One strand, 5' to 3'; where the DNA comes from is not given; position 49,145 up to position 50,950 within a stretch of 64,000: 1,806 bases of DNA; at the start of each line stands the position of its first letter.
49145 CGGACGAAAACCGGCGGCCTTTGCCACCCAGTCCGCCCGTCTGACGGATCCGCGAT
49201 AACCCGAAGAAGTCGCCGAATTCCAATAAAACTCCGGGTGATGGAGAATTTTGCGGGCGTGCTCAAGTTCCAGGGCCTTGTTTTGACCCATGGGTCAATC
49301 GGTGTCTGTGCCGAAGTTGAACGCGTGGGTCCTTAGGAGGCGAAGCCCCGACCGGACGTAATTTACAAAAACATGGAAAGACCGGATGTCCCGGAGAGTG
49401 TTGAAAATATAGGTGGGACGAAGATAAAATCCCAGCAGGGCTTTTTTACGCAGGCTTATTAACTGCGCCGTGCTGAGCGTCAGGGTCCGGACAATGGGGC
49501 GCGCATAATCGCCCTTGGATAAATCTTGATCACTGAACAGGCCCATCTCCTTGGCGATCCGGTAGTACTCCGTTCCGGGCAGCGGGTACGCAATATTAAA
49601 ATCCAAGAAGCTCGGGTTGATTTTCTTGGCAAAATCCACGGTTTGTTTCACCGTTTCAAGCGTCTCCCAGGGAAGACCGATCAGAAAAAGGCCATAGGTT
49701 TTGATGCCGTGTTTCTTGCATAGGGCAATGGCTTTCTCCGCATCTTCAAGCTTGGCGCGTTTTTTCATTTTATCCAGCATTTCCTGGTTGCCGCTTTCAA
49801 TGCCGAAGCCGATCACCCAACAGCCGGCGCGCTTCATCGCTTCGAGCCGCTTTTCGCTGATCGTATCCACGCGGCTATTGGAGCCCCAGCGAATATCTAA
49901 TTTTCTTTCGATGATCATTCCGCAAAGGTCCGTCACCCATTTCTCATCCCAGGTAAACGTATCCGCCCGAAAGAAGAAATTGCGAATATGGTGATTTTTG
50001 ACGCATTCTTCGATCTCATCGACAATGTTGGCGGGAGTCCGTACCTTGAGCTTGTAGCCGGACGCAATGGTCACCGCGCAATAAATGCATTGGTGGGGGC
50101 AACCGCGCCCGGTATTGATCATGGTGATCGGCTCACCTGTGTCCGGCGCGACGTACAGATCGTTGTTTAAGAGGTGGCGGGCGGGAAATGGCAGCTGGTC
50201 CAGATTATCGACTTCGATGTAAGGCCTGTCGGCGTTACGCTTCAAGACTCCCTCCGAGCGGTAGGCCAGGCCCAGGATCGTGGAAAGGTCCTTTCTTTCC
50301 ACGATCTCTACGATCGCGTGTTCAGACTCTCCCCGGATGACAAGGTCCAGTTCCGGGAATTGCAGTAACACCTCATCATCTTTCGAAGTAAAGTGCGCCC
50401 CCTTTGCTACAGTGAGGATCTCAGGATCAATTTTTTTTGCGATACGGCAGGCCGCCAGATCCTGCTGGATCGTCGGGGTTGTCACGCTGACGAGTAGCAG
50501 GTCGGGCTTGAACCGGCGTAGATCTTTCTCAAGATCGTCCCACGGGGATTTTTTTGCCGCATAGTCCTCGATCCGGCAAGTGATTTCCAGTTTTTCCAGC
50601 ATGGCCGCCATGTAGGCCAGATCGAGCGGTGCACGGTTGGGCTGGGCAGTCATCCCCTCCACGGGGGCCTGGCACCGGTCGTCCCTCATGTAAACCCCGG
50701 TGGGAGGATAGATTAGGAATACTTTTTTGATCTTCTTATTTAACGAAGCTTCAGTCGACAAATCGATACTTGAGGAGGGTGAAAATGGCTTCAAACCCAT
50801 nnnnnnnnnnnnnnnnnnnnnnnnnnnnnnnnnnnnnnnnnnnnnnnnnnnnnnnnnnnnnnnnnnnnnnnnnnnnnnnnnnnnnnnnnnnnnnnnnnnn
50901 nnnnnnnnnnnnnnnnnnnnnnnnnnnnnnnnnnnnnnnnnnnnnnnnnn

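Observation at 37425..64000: Exceptionally large heptose-rich, methylation-rich glycan cluster (four GT9s, B12-radical SAM, two SAM methyltransferases, kinase, cytidylyltransferase)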

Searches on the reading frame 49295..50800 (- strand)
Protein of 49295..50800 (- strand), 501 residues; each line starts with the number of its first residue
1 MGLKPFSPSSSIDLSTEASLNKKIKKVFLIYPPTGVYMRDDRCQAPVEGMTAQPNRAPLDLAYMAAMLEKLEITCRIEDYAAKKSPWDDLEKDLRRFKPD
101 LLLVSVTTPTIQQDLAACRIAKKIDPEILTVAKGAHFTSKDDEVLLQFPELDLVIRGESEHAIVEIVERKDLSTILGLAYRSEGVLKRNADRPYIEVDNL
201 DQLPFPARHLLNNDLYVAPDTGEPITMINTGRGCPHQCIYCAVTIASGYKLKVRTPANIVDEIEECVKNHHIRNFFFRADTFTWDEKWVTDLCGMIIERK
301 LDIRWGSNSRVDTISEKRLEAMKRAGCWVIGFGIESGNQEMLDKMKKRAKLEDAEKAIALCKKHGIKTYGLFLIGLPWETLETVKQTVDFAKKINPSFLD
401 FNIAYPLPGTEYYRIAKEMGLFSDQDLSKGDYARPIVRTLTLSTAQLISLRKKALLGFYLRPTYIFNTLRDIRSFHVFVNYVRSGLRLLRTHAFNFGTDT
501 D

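Call 5: search_protein_families(library=pfam, proteins=[window:49295-50800:-], max_evalue=0.001)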
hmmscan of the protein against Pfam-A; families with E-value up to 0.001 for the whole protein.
window:49295-50800:- (501 aa): 2 families
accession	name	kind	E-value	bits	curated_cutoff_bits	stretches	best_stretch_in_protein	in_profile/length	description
PF04055.27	Radical_SAM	-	9.4e-25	88.1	29.5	1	228-391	1-166/166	Radical SAM superfamily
PF02310.24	B12-binding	-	3.7e-15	56.3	32.1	1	58-166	14-120/121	B12 binding domain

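Call 8: search_protein_families(library=ncbifam, proteins=[window:49295-50800:-], max_evalue=0.001)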
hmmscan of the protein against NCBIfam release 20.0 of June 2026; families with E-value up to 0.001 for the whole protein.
window:49295-50800:- (501 aa): 36 families (the best 25 are shown)
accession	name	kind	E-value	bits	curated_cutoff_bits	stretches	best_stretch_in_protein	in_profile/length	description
TIGR03471.1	HpnJ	equivalog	2.7e-73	247.5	577.6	1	58-472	34-446/472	hopanoid biosynthesis associated radical SAM protein HpnJ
TIGR02026.1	BchE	equivalog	7.9e-54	183.3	481.35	1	55-462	19-431/497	magnesium-protoporphyrin IX monomethyl ester anaerobic oxidative cyclase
NF050148.1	rSAM_ApyD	equivalog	4.6e-42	144.2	750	1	117-413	93-390/645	RiPP biosynthesis radical SAM protein ApyD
TIGR04479.1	bcpD_PhpK_rSAM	subfamily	4.9e-40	137.3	600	1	163-406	188-421/504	PhpK family radical SAM P-methyltransferase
TIGR04385.1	B12_rSAM_cofa1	equivalog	5.8e-38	131.2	450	1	47-394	10-364/438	B12 lower ligand biosynthesis radical SAM protein BzaD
NF033070.1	rSAM_AprD4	equivalog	1.6e-36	126.2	500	1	24-425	5-399/456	AprD4 family radical SAM diol-dehydratase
TIGR04072.2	rSAM_ladder_B12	equivalog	2.3e-33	115.5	360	1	58-424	18-380/443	lipid biosynthesis B12-binding/radical SAM protein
TIGR04014.1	B12_SAM_MJ_0865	equivalog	3.2e-33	115.2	360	1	90-419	30-361/434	methyl-coenzyme M reductase glutamine C-methyltransferase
NF038361.1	rSAM_Sden_1168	equivalog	1.6e-32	112.8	575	1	117-452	160-509/560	Sden_1168 family B12-binding radical SAM P-methyltransferase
TIGR04013.1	B12_SAM_MJ_1487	hypoth_equivalog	3.5e-26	92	251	1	88-415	33-356/382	TIGR04013 family B12-binding domain/radical SAM domain-containing protein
TIGR03975.1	rSAM_ocin_1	subfamily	8.8e-25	87.2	281.85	1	108-392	135-428/606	RiPP maturation radical SAM C-methyltransferase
NF040542.1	rSAM_RCCLKC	equivalog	3.3e-23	82.5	450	1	99-393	49-349/423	arsinothricin biosynthesis radical SAM protein ArsL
NF033712.0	B12_rSAM_KedN5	subfamily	7.3e-23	80.6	700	1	57-423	16-398/624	KedN5 family methylcobalamin-dependent radical SAM C-methyltransferase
TIGR04295.1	B12_rSAM_oligo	hypoth_equivalog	5.3e-22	78.1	400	1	57-354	24-321/422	TIGR04295 family B12-binding domain-containing radical SAM protein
TIGR04367.1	HpnR_B12_rSAM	equivalog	9.8e-22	77.1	650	1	58-415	22-372/490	hopanoid C-3 methylase HpnR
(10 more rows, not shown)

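Call 11: find_homologous_proteins(query=window:49295-50800:-, max_evalue=1e-20)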
Query window:49295-50800:- (501 aa): 2461 proteins with E <= 1e-20 among 8000 candidates; the best 120 are listed.
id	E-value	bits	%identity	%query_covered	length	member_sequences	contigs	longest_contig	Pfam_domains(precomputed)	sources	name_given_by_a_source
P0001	0.0e+0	1143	99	100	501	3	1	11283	PF04055.28,PF02310.25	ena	-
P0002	0.0e+0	1053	90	100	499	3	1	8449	PF04055.28,PF02310.25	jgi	-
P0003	4.1e-274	928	79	100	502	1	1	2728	PF04055.28,PF02310.25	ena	-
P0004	9.1e-273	923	78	100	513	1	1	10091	PF04055.28,PF02310.25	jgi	jgi:radical SAM superfamily enzyme YgiQ (UPF0313 family)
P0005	3.2e-272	921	84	93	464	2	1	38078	PF04055.28,PF02310.25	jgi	-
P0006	4.6e-272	921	78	100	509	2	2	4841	PF04055.28,PF02310.25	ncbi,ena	-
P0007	5.3e-272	921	80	100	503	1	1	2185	PF04055.28,PF02310.25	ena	-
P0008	8.7e-272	920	79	100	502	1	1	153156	PF04055.28,PF02310.25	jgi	jgi:radical SAM superfamily enzyme YgiQ (UPF0313 family)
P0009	1.8e-270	916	78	100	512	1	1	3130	PF04055.28,PF02310.25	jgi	jgi:anaerobic magnesium-protoporphyrin IX monomethyl ester cyclase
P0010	2.4e-270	915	80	97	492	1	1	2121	PF04055.28,PF02310.25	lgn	-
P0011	2.1e-269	912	78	100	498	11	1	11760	PF04055.28,PF02310.25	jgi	jgi:anaerobic magnesium-protoporphyrin IX monomethyl ester cyclase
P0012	2.7e-268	908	76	100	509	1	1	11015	PF04055.28,PF02310.25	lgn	-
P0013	4.2e-267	905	79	97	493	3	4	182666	PF04055.28,PF02310.25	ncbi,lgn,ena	-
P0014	2.0e-265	899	81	95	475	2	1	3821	PF04055.28,PF02310.25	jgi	-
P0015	3.1e-264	895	76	100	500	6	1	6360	PF04055.28,PF02310.25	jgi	jgi:radical SAM superfamily enzyme YgiQ (UPF0313 family)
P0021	4.7e-257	871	74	99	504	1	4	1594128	PF04055.28,PF02310.25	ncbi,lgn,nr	ncbi:MAG: Anaerobic magnesium-protoporphyrin IX monomethyl ester cyclase [Candidatus Omnitrophica ba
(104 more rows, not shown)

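Call 13: find_encoding_contigs(protein=P0021, flank=10000, max_places=2)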
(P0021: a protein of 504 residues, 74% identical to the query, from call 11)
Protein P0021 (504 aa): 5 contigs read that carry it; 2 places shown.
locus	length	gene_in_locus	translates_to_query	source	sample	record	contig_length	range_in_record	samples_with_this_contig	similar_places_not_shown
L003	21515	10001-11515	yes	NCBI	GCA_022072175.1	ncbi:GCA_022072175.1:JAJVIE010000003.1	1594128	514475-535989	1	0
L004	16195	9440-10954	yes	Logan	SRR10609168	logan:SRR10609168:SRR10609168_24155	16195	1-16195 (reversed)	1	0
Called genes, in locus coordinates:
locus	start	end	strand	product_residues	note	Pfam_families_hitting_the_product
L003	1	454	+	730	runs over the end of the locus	PF00224:PK, PF14306:PUA_2, PF01747:ATP-sulfurylase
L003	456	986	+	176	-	PF01583:APS_kinase, PF13671:AAA_33 (weak)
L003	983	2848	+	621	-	-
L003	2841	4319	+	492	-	PF01943:Polysacc_synt, PF13440:Polysacc_synt_3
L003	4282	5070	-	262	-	PF01066:CDP-OH_P_transf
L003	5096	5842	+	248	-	PF00483:NTP_transferase, PF12804:NTP_transf_3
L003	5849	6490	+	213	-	PF00926:DHBP_synthase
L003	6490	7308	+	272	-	PF07661:MORN_2 (faint)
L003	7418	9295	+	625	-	-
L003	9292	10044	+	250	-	PF00535:Glycos_transf_2, PF10111:Glyco_tranf_2_2 (weak), PF13641:Glyco_tranf_2_3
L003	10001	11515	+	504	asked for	PF02310:B12-binding, PF04055:Radical_SAM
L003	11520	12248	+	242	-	PF01209:Ubie_methyltran, PF05401:NodS (faint), PF13489:Methyltransf_23, PF05148:Methyltransf_8 (weak), PF13649:Methyltransf_25, PF13847:Methyltransf_31, PF08241:Methyltransf_11, PF08242:Methyltransf_12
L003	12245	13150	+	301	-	PF05050:Methyltransf_21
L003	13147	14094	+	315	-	PF00535:Glycos_transf_2, PF13641:Glyco_tranf_2_3 (faint)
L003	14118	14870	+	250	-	PF00535:Glycos_transf_2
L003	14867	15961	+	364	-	PF02350:Epimerase_2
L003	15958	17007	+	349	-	PF13439:Glyco_transf_4 (weak), PF00534:Glycos_transf_1, PF13692:Glyco_trans_1_4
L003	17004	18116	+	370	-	PF01075:Glyco_transf_9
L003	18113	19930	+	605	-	PF02543:Carbam_trans_N, PF16861:Carbam_trans_C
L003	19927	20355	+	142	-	PF19588:SxtJ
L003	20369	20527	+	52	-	PF19451:DUF5989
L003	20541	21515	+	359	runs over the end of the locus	PF13439:Glyco_transf_4, PF13579:Glyco_trans_4_4, PF20706:GT4-conflict, PF00534:Glycos_transf_1, PF13692:Glyco_trans_1_4, PF13524:Glyco_trans_1_2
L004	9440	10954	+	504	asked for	PF02310:B12-binding, PF04055:Radical_SAM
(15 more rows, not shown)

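Call 14: find_encoding_contigs(protein=P0008, flank=10000, max_places=2)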
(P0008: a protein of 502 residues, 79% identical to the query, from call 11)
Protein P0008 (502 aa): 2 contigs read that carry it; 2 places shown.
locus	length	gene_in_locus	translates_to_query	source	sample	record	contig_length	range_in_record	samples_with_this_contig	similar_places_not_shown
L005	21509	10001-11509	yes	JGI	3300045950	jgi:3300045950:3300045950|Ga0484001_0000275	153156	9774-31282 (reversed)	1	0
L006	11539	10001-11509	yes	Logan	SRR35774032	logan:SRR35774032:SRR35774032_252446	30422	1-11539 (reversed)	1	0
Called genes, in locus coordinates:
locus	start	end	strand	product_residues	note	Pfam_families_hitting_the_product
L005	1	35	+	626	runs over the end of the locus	PF04464:Glyphos_transf, PF05159:Capsule_synth (weak)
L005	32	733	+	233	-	PF02348:CTP_transf_3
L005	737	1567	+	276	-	PF01066:CDP-OH_P_transf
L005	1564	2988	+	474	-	-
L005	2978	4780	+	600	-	PF13231:PMT_2 (weak)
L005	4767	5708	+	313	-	PF00535:Glycos_transf_2, PF13641:Glyco_tranf_2_3, PF13632:Glyco_trans_2_3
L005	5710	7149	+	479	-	PF00535:Glycos_transf_2, PF03848:TehB (faint), PF13489:Methyltransf_23, PF08241:Methyltransf_11, PF08242:Methyltransf_12, PF13649:Methyltransf_25, PF13847:Methyltransf_31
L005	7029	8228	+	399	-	PF13579:Glyco_trans_4_4 (weak), PF13439:Glyco_transf_4, PF00534:Glycos_transf_1, PF20706:GT4-conflict, PF13692:Glyco_trans_1_4, PF13524:Glyco_trans_1_2 (weak)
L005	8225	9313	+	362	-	PF02350:Epimerase_2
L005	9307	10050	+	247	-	PF00535:Glycos_transf_2, PF13641:Glyco_tranf_2_3 (weak)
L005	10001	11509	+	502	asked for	PF02310:B12-binding, PF04055:Radical_SAM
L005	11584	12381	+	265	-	PF02353:CMAS, PF05401:NodS (weak), PF01209:Ubie_methyltran, PF13489:Methyltransf_23, PF13847:Methyltransf_31, PF08241:Methyltransf_11, PF08242:Methyltransf_12, PF13649:Methyltransf_25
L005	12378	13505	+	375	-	PF01075:Glyco_transf_9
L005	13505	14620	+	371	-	PF13439:Glyco_transf_4, PF13579:Glyco_trans_4_4 (faint), PF20706:GT4-conflict, PF00534:Glycos_transf_1, PF13692:Glyco_trans_1_4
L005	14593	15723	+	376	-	PF00534:Glycos_transf_1, PF13692:Glyco_trans_1_4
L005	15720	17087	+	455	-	PF13727:CoA_binding_3, PF02397:Bac_transf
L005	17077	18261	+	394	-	PF01075:Glyco_transf_9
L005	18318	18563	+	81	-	-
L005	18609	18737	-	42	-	-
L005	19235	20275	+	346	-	PF01075:Glyco_transf_9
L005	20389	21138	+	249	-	PF00535:Glycos_transf_2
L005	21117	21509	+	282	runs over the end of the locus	PF00535:Glycos_transf_2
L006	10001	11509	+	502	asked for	PF02310:B12-binding, PF04055:Radical_SAM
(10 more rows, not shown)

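Call 16: find_related_loci(query=A1, collection=genome_contigs, flank=10000)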
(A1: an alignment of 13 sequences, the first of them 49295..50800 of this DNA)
Query A1 (501 aa) in genome_contigs; peptide patterns used: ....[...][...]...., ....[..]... (x = any residue, [..] = any of these).
392 stretches matched a pattern; 262 encode a relative of the query (tblastn E <= 1e-3); the best 80 are kept; 80 distinct loci.
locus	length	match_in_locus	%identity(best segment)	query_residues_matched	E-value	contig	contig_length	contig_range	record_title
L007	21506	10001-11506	81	1-501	0e+0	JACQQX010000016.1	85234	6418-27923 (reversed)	MAG: Candidatus Omnitrophota bacterium isolate NC_groundwater_1344_Ag_S-0.2um_52_44 S_p2_S4_coassembly_k141_589069, whol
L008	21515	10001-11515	75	2-499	0e+0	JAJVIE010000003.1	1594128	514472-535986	MAG: Candidatus Omnitrophota bacterium isolate Bin_62 c_000000000003, whole genome shotgun sequence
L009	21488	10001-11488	68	5-497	0e+0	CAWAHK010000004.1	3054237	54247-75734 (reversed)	MAG: uncultured proteobacterium isolate MFD04967.bin.1.171 genome assembly, contig: contig_7121, whole genome shotgun se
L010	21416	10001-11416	69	24-495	0e+0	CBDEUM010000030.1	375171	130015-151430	MAG: Roseibacillus sp. isolate aa75cc11-867b-4fd2-879c-bf0e236b7fff genome assembly, contig: contig_30, whole genome sho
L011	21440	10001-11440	64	17-496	0e+0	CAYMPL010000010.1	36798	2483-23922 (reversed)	MAG TPA_asm: uncultured bacterium isolate binchicken_co248_740 genome assembly, contig: NODE_871_length_36798_cov_6.8039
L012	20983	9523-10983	62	10-496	0e+0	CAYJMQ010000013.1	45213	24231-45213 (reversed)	MAG TPA_asm: uncultured bacterium isolate ERP125453_co1_10 genome assembly, contig: NODE_591_length_45213_cov_7.085655,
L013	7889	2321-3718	63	22-489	0e+0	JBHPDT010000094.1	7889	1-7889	Candidatus Omnitrophota bacterium isolate SAG AM-311-C11 NODE_94_length_7889_cov_20.776359, whole genome shotgun sequenc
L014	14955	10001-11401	62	22-490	0e+0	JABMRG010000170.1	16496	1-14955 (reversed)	MAG: Candidatus Omnitrophota bacterium isolate bin.468 k141_7231197, whole genome shotgun sequence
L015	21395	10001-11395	59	23-489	0e+0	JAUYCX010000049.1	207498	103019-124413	MAG: Candidatus Omnitrophota bacterium isolate C20_maxbin.112_sub C20_k141_398206, whole genome shotgun sequence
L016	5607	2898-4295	60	22-489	0e+0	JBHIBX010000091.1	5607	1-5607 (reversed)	MAG: Candidatus Omnitrophota bacterium isolate FS_3_bin.19 NODE_2363_length_5607_cov_5.221542, whole genome shotgun sequ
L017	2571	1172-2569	59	21-488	0e+0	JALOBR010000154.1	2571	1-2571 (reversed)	MAG: Candidatus Omnitrophota bacterium isolate SO_2017_LW3 bin 47 NODE_176997_length_2571_cov_1.076105_LW162_2017, whole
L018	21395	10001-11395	55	24-489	0e+0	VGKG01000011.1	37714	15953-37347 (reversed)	MAG: Candidatus Omnitrophota bacterium isolate M_DeepCast_200m_m2_189 M_DeepCast_200m_m2_189_Ga0194113_10001043, whole g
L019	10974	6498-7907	55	22-495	1e-175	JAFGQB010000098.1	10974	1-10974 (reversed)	MAG: Spirochaetes bacterium isolate Zod_Metabat.719 k87_2361984, whole genome shotgun sequence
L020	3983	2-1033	70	155-498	0e+0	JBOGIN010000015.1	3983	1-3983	MAG: Vicinamibacteraceae bacterium isolate M3-S_metawrap_bin.178 k127_2069736, whole genome shotgun sequence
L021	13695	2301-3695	53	26-491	1e-165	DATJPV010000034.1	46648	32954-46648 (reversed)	MAG TPA_asm: Patescibacteria group bacterium isolate SMAG_U14922 k141_861645, whole genome shotgun sequence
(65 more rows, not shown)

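Call 38: search_solved_structures(query=window:49295-50800:-, max_evalue=0.001)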
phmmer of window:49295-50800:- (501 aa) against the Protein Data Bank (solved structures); distinct sequences matched with E-value up to 0.001: 7.
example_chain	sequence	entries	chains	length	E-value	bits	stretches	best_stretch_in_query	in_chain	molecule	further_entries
6fd2_B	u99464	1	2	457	4.8e-31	111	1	200-423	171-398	Putative apramycin biosynthetic oxidoreductase 4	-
9ccb_A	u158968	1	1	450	5.9e-20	74.4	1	138-413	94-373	Radical SAM core domain-containing protein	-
6wte_A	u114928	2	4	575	1.5e-07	33.5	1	228-405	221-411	B12-binding domain-containing protein | Tryptophan-C2-methyltransferase containing B12-binding domain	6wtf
7kdx_A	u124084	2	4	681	2.1e-07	33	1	98-385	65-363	Methyltransferase TokK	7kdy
6ia8_A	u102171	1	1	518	1.9e-05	26.6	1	309-418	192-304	Histone acetyltransferase, ELP3 family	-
6iad_A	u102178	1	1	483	2.2e-05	26.4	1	309-418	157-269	Histone acetyltransferase, ELP3 family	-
6iaz_A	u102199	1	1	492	2.2e-05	26.3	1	309-418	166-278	Histone acetyltransferase, ELP3 family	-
